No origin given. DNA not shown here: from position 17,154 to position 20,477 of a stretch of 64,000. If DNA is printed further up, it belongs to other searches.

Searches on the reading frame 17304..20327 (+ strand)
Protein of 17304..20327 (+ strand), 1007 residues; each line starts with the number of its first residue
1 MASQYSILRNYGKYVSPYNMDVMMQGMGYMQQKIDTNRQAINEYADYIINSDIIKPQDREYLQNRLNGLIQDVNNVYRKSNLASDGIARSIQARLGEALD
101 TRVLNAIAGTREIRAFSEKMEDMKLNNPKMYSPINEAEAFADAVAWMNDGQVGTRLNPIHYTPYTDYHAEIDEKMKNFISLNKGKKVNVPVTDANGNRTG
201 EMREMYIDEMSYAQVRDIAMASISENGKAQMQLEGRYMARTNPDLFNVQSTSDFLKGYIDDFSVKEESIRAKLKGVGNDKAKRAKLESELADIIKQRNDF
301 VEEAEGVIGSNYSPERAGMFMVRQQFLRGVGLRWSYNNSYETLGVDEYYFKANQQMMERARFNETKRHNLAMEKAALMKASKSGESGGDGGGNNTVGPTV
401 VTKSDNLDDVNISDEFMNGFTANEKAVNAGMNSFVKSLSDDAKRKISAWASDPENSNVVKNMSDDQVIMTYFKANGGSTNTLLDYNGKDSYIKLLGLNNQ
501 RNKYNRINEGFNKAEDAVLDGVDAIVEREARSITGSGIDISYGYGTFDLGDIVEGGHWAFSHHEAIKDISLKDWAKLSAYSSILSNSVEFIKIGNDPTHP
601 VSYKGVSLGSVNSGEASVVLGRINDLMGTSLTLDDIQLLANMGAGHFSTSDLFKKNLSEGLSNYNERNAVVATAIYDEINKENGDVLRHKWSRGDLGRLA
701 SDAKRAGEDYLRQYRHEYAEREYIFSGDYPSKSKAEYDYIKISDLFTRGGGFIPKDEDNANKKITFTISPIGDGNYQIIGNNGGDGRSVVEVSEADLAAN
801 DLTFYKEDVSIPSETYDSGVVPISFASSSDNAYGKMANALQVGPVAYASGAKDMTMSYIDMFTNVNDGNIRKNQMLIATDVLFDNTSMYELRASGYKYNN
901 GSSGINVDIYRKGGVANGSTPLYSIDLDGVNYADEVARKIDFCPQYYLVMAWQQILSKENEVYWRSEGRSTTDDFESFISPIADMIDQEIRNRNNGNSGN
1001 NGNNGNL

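Call 28: search_protein_families(library=phrogs, proteins=[window:17304-20327:+], max_evalue=0.001)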
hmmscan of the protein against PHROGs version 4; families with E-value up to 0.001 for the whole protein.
window:17304-20327:+ (1007 aa): 1 family
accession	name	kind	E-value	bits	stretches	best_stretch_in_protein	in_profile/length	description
phrog_32131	-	head and packaging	3.4e-13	49.5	1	17-457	17-438/974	virion structural protein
